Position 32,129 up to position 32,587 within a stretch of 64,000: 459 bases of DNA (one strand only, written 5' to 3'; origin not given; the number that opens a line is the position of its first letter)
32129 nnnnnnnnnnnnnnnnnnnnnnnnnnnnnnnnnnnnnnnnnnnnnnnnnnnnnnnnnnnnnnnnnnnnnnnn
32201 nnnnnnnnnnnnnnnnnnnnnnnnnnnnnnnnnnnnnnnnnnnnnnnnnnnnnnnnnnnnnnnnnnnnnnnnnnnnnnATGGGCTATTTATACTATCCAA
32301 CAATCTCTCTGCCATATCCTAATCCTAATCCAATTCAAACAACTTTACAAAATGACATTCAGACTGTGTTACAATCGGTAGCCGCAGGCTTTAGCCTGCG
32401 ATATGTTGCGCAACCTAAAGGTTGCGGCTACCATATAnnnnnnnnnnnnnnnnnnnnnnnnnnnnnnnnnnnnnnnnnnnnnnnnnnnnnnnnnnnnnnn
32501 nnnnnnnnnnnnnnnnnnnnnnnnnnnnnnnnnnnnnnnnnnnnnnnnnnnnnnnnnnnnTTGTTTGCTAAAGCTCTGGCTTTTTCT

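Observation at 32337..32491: Expanded composite copy of the palindromic element between dxs and ispA: 35-bp inverted arms around an 85-bp GC-rich triple-hairpin core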

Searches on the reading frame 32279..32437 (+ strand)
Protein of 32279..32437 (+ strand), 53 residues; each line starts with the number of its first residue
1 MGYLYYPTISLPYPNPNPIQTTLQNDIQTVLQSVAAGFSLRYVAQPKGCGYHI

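Call 65: find_homologous_proteins(query=window:32279-32437:+, max_evalue=10)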
Query window:32279-32437:+ (53 aa): 1 proteins with E <= 10 among 1 candidates.
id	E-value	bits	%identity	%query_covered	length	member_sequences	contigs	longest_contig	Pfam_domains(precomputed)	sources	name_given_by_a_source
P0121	1.9e-4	39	77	49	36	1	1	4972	-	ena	-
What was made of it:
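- On MITE (DDE-type miniature inverted-repeat element): The only ORF across it is a spurious 53-aa frame with a single database relative (call 65).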

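Call 66: find_encoding_contigs(protein=P0121, flank=5000, max_places=3)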
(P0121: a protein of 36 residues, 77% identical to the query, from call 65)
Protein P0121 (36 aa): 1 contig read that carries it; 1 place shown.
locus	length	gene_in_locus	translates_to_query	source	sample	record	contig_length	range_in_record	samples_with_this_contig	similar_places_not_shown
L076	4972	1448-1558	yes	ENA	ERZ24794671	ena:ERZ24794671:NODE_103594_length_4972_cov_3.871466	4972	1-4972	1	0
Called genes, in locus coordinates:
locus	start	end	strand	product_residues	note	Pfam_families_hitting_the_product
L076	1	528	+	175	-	?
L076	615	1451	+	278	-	PF06835:LptC, PF03968:LptD_N (faint), PF13100:OstA_2 (faint)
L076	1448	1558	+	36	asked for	-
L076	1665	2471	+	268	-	PF00005:ABC_tran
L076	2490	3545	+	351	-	PF05697:Trigger_N, PF05698:Trigger_C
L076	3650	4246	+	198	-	PF00574:CLP_protease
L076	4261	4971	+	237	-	?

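Call 88: list_cluster_members(proteins=[L022:6752-8650:-, L024:4646-7369:-, L023:2343-4019:-, L028:1394-3928:-, L076:2490-3545:+, L076:1665-2471:+, L034:647-1612:-, L032:8849-10141:+, L030:557-2866:+, L035:1455-3980:+])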
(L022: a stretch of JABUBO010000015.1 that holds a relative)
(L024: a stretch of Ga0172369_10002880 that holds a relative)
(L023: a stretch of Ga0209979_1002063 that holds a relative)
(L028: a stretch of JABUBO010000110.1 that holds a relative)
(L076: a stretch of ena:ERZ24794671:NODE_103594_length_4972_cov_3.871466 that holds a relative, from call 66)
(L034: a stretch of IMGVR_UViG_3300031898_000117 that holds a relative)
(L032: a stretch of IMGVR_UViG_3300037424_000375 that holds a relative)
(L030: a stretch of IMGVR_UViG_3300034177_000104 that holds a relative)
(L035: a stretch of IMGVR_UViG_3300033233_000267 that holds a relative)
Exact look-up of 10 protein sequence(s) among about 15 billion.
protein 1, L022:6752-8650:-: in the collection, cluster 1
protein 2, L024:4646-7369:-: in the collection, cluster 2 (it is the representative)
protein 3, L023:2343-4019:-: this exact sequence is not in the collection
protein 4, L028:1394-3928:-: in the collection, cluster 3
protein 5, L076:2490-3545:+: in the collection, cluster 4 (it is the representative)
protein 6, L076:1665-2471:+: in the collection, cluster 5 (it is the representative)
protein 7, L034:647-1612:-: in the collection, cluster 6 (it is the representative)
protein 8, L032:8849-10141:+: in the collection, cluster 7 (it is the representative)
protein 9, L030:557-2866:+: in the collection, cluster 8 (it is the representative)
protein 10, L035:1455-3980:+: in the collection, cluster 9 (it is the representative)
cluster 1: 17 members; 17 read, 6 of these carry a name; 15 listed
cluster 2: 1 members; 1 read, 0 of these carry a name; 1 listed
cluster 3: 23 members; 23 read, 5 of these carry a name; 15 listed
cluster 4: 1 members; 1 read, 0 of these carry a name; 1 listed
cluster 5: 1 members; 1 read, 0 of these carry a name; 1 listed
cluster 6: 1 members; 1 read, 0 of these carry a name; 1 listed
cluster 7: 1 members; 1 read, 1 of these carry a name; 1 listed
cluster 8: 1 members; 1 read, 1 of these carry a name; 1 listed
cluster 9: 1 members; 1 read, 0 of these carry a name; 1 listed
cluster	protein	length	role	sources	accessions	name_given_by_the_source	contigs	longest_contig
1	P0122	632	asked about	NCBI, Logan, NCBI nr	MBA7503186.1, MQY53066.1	Chaperone protein DnaK [subsurface metagenome] | molecular chaperone DnaK [Bacillota bacterium]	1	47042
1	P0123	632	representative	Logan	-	-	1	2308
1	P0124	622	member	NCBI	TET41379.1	MAG: molecular chaperone DnaK, partial [Elusimicrobia bacterium]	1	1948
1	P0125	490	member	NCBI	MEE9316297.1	MAG: molecular chaperone DnaK, partial [bacterium]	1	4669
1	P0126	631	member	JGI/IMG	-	molecular chaperone DnaK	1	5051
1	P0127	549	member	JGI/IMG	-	molecular chaperone DnaK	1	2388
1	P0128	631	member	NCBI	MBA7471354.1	Chaperone protein DnaK [subsurface metagenome]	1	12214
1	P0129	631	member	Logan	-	-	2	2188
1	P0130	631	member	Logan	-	-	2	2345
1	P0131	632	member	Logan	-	-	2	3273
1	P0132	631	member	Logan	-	-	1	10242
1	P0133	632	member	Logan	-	-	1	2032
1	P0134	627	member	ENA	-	-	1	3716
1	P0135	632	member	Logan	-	-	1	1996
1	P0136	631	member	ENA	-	-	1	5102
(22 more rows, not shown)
